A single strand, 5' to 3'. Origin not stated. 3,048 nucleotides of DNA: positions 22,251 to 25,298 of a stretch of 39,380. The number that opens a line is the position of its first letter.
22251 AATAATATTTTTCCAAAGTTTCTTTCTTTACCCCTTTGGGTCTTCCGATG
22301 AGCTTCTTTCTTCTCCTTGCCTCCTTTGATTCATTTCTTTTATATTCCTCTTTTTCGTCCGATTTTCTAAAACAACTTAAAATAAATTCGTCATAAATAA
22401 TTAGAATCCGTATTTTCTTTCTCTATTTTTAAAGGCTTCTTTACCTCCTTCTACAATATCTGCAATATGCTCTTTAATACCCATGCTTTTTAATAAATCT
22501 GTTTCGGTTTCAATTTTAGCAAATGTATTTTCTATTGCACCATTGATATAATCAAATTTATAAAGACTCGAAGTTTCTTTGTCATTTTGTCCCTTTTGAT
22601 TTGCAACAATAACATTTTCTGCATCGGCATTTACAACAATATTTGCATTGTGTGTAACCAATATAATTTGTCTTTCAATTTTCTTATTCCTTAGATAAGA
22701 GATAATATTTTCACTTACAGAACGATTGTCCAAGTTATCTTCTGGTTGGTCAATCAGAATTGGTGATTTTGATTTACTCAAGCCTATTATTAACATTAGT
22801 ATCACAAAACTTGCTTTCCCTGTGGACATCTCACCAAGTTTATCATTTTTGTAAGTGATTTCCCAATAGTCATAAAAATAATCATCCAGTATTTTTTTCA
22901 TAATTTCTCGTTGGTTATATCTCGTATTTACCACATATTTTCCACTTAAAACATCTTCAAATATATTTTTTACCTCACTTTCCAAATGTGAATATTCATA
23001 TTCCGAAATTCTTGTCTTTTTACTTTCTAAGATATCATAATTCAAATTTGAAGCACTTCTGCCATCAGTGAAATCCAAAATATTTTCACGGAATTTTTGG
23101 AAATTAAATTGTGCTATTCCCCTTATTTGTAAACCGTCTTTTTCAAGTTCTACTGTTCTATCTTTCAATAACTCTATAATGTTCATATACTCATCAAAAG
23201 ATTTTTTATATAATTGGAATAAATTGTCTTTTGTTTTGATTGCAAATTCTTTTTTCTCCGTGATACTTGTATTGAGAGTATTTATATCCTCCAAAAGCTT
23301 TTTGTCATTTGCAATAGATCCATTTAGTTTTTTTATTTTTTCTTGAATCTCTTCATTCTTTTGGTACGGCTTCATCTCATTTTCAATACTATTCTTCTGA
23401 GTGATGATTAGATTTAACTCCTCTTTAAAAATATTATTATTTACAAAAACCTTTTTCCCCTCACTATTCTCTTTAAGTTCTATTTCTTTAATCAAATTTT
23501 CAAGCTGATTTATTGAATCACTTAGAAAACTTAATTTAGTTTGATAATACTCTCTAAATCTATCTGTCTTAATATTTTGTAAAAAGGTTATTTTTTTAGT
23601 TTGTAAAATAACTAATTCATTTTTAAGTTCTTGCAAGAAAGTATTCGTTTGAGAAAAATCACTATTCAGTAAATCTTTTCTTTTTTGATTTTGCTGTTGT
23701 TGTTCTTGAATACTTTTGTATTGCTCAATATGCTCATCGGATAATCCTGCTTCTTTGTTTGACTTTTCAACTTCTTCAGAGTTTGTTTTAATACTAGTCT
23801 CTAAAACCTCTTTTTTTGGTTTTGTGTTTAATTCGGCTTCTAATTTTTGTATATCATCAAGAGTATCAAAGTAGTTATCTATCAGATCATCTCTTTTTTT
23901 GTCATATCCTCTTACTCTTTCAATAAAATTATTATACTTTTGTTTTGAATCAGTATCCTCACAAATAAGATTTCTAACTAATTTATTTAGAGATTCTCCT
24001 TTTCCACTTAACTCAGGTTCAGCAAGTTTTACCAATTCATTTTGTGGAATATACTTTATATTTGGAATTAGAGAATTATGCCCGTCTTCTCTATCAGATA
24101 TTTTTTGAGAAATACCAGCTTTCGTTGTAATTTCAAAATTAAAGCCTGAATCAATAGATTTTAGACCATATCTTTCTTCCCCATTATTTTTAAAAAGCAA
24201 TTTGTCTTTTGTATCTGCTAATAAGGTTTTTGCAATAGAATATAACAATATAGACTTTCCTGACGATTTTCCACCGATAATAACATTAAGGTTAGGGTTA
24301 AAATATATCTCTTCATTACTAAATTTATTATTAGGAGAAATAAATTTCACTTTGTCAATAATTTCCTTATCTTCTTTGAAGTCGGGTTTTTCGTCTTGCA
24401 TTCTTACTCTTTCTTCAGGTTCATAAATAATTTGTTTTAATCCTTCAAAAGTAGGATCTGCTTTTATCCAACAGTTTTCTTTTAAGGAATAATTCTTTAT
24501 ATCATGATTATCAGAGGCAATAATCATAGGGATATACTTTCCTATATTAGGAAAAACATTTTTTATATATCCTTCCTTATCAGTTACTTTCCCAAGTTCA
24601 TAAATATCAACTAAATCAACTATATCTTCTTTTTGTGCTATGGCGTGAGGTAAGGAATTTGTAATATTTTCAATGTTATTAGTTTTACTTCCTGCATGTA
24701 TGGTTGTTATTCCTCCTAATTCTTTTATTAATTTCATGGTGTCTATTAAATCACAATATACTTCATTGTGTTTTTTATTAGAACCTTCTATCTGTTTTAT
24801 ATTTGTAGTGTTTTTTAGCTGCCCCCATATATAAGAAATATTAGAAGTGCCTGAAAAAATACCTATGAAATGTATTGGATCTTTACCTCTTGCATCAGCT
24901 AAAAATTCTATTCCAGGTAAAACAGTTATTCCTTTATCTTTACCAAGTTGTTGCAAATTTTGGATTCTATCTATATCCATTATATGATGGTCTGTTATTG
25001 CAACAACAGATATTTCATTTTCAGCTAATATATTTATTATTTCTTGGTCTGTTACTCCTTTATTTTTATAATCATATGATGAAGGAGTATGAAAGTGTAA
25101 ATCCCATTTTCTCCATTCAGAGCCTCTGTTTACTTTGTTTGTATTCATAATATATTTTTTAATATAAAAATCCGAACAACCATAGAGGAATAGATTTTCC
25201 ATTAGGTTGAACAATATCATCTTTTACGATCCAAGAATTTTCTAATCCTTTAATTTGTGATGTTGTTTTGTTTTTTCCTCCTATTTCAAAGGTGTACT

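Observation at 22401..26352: Two-gene operon: DUF4143-type AAA+ ATPase followed by a PHP-phosphoesterase/SMC-like ATPase as a candidate undescribed defence pair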

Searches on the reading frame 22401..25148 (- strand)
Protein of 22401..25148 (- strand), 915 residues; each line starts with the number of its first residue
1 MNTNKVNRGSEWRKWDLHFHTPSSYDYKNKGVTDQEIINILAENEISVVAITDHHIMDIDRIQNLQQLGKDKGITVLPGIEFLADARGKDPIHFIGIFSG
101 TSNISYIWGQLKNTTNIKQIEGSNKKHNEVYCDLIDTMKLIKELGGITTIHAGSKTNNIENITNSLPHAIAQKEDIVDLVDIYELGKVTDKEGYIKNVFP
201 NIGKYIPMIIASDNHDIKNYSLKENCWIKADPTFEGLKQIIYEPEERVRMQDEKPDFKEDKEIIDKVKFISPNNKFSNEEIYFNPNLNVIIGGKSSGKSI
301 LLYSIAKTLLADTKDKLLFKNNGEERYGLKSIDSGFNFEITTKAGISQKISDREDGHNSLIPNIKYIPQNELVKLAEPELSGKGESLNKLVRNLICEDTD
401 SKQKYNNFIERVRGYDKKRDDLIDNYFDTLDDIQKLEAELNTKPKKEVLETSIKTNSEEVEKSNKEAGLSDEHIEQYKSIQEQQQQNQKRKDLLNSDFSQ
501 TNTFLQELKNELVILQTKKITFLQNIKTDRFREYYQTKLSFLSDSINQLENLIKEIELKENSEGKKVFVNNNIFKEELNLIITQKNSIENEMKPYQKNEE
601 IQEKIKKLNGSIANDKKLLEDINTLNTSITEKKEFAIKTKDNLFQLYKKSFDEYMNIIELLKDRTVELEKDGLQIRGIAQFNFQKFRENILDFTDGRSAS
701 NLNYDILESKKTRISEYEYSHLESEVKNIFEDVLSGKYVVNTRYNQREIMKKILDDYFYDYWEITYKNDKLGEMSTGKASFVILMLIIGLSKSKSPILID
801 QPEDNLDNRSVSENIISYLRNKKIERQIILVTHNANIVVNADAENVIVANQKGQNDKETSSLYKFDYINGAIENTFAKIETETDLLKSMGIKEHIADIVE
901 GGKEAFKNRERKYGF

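Call 3: search_protein_families(library=pfam, proteins=[window:22401-25148:-], max_evalue=0.01)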
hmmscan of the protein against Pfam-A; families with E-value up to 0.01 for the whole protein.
window:22401-25148:- (915 aa): 3 families
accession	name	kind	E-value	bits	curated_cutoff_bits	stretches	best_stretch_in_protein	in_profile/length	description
PF13476.12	AAA_23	-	0.00011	23.3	27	1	275-495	9-194/201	AAA domain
PF13304.12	AAA_21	-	0.0024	18.4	27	1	614-838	55-303/304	AAA domain, putative AbiEii toxin, Type IV TA system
PF02811.25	PHP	-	0.0091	16.8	26.4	1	16-113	1-94/164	PHP domain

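Call 4: search_protein_families(library=padloc, proteins=[window:22401-25148:-], max_evalue=0.01)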
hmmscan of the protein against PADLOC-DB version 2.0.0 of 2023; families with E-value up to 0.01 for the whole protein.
window:22401-25148:- (915 aa): 5 families
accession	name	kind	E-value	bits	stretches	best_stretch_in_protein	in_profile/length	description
PDLC02208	Ppl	-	3.7e-35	119.3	2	9-332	4-328/894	-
PDLC04680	PDC-M49A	-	2.8e-08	30.8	2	13-82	2-68/674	-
PDLC03859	LmuB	-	1.8e-06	25.5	1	264-850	5-595/611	-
PDLC04678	PDC-M49A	-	2.1e-05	21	1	13-86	3-74/681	-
PDLC00269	PtuA1|PtuA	-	0.0009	16.6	0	467-566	196-292/446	AAA ATPase domain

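Call 5: search_protein_families(library=ncbifam, proteins=[window:22401-25148:-], max_evalue=0.01)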
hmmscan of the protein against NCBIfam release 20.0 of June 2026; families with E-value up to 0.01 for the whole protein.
window:22401-25148:- (915 aa): 7 families
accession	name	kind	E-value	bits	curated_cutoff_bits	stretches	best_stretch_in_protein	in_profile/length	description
NF045780.1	TrlF_fam_ATP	equivalog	7.7e-175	584.2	350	1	8-914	1-944/944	TrlF family AAA-like ATPase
NF045781.1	Spaf1101_AAA_ATP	equivalog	6e-38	130.8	475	3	458-855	408-796/836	Spaf_1101 family AAA-like ATPase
NF042955.1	Ppl_antiphage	equivalog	5.2e-37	127.3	1000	2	9-314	1-306/882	anti-phage protein Ppl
NF047791.1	RNaseRnm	equivalog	0.00099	18.4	375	1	15-97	3-80/275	RNase RNM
NF041577.1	nside_bi_sphtase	equivalog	0.0011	18.2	400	1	14-97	3-79/276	3',5'-nucleoside bisphosphate phosphatase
NF053840.1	MnTportMntADein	equivalog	0.0019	17.8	400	0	766-866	126-223/240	manganese ABC transporter ATP-binding protein MntA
NF040873.1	AztA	equivalog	0.0022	17.6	220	0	767-844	113-188/191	zinc ABC transporter ATP-binding protein AztA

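Call 14: find_homologous_proteins(query=window:22401-25148:-, max_evalue=1e-10)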
Query window:22401-25148:- (915 aa): 4339 proteins with E <= 1e-10 among 8000 candidates; the best 120 are listed.
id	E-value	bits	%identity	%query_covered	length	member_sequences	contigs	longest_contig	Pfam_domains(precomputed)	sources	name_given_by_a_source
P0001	0.0e+0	1990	100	100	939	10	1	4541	-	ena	-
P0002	0.0e+0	1803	91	100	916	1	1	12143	-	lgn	-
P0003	0.0e+0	1756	88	100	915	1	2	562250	-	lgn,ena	-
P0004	0.0e+0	1669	85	100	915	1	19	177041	-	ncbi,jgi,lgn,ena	-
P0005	0.0e+0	1662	85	100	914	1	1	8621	-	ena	-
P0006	0.0e+0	1642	83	100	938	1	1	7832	-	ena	-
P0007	0.0e+0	1616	82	100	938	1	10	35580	-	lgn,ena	-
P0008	0.0e+0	1600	81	100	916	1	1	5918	PF02463.26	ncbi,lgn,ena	-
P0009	0.0e+0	1599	81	100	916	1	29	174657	PF02463.26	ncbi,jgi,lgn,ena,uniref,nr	ncbi:TrlF family AAA-like ATPase [Capnocytophaga leadbetteri]|jgi:hypothetical protein|uniref:TrlF f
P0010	0.0e+0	1598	81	100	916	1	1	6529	PF02463.26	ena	-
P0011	0.0e+0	1598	81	100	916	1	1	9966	PF02463.26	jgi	-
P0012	0.0e+0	1598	81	100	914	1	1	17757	-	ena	-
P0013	0.0e+0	1596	81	100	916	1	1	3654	PF02463.26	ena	-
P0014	0.0e+0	1595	81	100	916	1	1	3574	PF02463.26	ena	-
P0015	0.0e+0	1595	82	100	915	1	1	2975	-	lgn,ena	-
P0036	0.0e+0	1211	83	76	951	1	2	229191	-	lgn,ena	-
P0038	0.0e+0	1202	78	77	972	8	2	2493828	-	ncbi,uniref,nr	ncbi:hypothetical protein CGC56_02040 [Capnocytophaga canimorsus]|uniref:ATPase involved in DNA repa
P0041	0.0e+0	1186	79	76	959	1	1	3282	-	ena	-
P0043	0.0e+0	1171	62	99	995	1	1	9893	-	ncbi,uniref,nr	ncbi:TrlF family AAA-like ATPase [Capnocytophaga felis]|uniref:ATPase involved in DNA repair n=1 Tax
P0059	0.0e+0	1135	75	79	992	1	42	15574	-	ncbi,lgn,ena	-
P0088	0.0e+0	1117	61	100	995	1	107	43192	-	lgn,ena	-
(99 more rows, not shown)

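Call 16: find_encoding_contigs(protein=P0003, flank=10000, max_places=4)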
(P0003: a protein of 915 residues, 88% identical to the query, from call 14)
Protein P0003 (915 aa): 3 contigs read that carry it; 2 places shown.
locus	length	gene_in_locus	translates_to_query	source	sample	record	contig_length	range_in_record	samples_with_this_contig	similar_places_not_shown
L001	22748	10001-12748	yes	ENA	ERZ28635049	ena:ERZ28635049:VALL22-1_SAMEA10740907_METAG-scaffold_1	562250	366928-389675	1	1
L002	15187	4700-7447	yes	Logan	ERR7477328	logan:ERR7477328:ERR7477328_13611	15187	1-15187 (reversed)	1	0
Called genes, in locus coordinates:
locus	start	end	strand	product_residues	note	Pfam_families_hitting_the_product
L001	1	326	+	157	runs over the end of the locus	PF14059:DUF4251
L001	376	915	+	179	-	PF16109:DUF4827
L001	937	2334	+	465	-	PF02878:PGM_PMM_I, PF02879:PGM_PMM_II, PF02880:PGM_PMM_III, PF00408:PGM_PMM_IV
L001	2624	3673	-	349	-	-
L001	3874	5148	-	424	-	PF02403:Seryl_tRNA_N, PF00587:tRNA-synt_2b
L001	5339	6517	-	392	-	-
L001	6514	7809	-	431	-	PF01943:Polysacc_synt, PF13440:Polysacc_synt_3 (weak)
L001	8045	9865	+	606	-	PF01136:Peptidase_U32, PF12392:DUF3656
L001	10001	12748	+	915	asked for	-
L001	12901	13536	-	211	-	PF05708:Peptidase_C92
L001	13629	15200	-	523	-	PF00009:GTP_EFTU, PF01926:MMR_HSR1 (weak), PF22042:EF-G_D2, PF03144:GTP_EFTU_D2 (weak), PF16658:RF3_C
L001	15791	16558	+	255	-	PF19775:DUF6261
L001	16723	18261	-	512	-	PF00133:tRNA-synt_1, PF09334:tRNA-synt_1g (weak), PF08264:Anticodon_1, PF19302:DUF5915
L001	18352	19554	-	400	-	PF00871:Acetate_kinase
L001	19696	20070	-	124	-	PF04304:DUF454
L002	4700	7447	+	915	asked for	-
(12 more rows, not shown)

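Call 17: find_encoding_contigs(protein=P0009, flank=10000, max_places=6)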
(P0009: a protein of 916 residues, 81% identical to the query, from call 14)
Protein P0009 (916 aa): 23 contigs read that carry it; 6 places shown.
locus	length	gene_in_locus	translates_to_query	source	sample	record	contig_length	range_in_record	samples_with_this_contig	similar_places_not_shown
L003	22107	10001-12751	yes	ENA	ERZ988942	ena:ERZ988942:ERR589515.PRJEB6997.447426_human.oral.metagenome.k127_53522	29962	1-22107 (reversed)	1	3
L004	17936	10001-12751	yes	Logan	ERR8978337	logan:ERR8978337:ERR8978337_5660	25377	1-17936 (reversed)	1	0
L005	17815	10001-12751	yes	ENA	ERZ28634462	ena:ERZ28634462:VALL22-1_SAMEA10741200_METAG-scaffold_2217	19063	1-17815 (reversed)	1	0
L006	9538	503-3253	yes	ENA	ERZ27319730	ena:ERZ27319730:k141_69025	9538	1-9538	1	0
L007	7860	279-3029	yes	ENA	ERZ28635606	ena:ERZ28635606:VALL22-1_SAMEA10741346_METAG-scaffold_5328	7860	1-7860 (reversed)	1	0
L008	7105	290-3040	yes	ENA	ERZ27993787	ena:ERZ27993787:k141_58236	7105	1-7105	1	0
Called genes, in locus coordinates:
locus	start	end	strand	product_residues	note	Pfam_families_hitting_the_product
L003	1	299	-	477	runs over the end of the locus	-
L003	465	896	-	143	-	PF12988:TraQ_transposon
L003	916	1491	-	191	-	PF10626:TraO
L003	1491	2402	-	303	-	PF13595:DUF4138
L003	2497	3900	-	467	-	PF12508:Transposon_TraM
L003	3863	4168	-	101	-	PF13150:TraL_transposon (weak)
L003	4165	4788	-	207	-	-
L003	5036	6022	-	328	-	PF07863:CtnDOT_TraJ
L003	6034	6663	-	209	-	PF13605:DUF4141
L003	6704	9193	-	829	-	PF12991:DUF3875, PF19044:P-loop_TraG, PF12846:AAA_10 (faint)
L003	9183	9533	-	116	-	PF13571:DUF4133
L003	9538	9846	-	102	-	PF13572:DUF4134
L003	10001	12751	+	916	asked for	PF02463:SMC_N (faint)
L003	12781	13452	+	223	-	-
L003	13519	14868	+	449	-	-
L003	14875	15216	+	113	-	PF14213:DUF4325 (faint)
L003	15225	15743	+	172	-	-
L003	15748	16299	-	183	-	-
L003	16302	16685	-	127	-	PF11888:DUF3408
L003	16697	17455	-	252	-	PF01656:CbiA, PF09140:MipZ, PF10609:ParA, PF13614:AAA_31 (weak)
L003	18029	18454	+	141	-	PF19514:MobC_2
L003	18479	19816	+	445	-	PF03432:Relaxase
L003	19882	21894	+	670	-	PF14293:YWFCY, PF02534:T4SS-DNA_transf, PF10412:TrwB_AAD_bind, PF12696:TraG-D_C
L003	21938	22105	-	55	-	?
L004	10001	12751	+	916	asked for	PF02463:SMC_N (faint)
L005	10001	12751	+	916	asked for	PF02463:SMC_N (faint)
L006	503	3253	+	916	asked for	PF02463:SMC_N (faint)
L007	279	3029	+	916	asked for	PF02463:SMC_N (faint)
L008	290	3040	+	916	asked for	PF02463:SMC_N (faint)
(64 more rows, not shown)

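Call 18: find_encoding_contigs(protein=P0002, flank=10000, max_places=3)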
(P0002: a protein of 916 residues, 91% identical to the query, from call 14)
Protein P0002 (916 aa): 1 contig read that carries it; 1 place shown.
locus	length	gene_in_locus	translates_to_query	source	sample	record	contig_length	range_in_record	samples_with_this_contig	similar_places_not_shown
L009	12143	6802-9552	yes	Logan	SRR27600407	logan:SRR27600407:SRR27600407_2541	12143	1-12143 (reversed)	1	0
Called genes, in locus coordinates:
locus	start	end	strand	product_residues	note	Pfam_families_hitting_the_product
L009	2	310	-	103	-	?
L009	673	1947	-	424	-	PF02403:Seryl_tRNA_N, PF00587:tRNA-synt_2b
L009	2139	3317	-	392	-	-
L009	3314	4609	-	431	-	PF01943:Polysacc_synt, PF13440:Polysacc_synt_3 (weak)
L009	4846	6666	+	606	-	PF01136:Peptidase_U32, PF12392:DUF3656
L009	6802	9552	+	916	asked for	-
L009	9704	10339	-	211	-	PF05708:Peptidase_C92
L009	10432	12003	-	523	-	PF00009:GTP_EFTU, PF01926:MMR_HSR1 (weak), PF22042:EF-G_D2, PF03144:GTP_EFTU_D2 (weak), PF16658:RF3_C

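Call 19: find_encoding_contigs(protein=P0004, flank=8000, max_places=5)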
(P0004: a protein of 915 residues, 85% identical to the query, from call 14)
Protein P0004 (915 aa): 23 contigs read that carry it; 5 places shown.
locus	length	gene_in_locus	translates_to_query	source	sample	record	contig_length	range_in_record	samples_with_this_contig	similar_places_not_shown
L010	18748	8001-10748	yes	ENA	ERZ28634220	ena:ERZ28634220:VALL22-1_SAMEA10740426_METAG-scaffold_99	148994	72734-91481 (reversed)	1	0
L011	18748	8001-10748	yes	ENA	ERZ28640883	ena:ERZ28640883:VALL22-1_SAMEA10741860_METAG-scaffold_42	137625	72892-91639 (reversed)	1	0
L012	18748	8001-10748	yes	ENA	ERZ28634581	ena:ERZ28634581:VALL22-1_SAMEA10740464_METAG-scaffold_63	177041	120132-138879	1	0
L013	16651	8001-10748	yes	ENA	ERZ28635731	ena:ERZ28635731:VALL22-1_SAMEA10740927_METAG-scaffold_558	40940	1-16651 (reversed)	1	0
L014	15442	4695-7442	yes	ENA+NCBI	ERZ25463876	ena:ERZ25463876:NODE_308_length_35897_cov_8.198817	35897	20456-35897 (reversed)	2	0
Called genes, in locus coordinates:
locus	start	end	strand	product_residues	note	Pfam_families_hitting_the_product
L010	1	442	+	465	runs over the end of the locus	PF02878:PGM_PMM_I, PF02879:PGM_PMM_II, PF02880:PGM_PMM_III, PF00408:PGM_PMM_IV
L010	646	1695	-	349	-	-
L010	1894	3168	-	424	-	PF02403:Seryl_tRNA_N, PF00587:tRNA-synt_2b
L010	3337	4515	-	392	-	-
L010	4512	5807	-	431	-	PF01943:Polysacc_synt, PF13440:Polysacc_synt_3 (weak)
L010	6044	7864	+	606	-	PF01136:Peptidase_U32, PF12392:DUF3656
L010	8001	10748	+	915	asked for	-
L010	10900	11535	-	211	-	PF05708:Peptidase_C92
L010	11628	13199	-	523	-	PF00009:GTP_EFTU, PF01926:MMR_HSR1 (weak), PF22042:EF-G_D2, PF03144:GTP_EFTU_D2 (weak), PF16658:RF3_C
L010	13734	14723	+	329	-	-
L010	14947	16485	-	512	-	PF00133:tRNA-synt_1, PF09334:tRNA-synt_1g (weak), PF08264:Anticodon_1, PF19302:DUF5915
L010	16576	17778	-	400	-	PF00871:Acetate_kinase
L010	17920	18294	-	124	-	PF04304:DUF454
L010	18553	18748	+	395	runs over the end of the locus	PF00155:Aminotran_1_2, PF00266:Aminotran_5 (faint)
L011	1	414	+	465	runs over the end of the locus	PF02878:PGM_PMM_I, PF02879:PGM_PMM_II, PF02880:PGM_PMM_III, PF00408:PGM_PMM_IV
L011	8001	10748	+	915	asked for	-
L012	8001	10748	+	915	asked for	-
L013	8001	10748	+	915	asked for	-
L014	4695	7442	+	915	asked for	-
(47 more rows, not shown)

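Call 20: find_encoding_contigs(protein=P0007, flank=8000, max_places=5)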
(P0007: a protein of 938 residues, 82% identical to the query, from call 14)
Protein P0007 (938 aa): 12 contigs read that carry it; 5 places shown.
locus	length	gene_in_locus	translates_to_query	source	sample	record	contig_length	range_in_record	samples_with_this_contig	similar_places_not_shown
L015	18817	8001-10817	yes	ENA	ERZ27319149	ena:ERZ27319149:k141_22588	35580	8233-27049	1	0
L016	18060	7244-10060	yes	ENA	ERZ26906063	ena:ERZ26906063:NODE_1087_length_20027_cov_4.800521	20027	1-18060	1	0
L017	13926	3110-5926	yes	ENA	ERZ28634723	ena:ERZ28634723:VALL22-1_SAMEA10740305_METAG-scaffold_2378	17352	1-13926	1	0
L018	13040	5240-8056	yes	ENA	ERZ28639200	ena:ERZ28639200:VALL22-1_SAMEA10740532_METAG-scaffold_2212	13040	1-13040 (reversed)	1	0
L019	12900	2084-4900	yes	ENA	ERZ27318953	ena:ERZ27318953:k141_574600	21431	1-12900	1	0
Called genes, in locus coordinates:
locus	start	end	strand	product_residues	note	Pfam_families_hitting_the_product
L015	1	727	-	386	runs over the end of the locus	PF05936:T6SS_VasE (faint)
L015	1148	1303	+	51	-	PF02604:PhdYeFM_antitox (weak)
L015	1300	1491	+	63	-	-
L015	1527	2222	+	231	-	PF14113:Tae4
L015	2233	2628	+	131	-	-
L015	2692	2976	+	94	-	-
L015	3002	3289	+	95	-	-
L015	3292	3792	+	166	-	-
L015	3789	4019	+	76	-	-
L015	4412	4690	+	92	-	-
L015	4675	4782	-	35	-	-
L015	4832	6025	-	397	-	PF13173:AAA_14, PF13635:DUF4143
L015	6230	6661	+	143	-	PF00239:Resolvase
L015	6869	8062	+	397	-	PF13173:AAA_14, PF13635:DUF4143 (weak)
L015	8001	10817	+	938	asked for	-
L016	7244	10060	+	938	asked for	-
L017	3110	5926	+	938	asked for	-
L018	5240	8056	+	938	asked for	-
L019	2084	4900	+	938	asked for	-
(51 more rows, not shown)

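Call 21: search_protein_representatives(protein=window:22401-25148:-)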
Query: 915 residues. Proteins with E-value up to 0.001 (for the whole library): 7188; up to 1e-10: 4361; up to 1e-30: 1187. The best 150 are listed.
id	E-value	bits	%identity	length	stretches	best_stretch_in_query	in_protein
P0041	0.0e+00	1186.2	75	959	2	216-915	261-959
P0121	8.8e-244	827.9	49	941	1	4-914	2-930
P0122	1.2e-242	824.2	53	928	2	209-915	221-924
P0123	8.7e-223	758.5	52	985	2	195-915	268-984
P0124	3.3e-218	743.3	45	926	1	3-915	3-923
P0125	2.0e-213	727.5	54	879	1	4-915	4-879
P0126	2.2e-187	641.3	44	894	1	4-915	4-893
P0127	5.0e-187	640.2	41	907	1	1-914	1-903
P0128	1.0e-185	635.8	41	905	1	7-915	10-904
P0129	1.4e-185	635.3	49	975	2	201-915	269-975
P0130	7.6e-178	609.8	41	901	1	7-915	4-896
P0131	5.8e-177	606.9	45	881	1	8-913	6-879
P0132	8.5e-174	596.4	37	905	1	3-915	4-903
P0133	3.7e-171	587.7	45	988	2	209-914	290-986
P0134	4.9e-169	580.7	43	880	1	4-915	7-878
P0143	3.0e-156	538.4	43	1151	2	204-915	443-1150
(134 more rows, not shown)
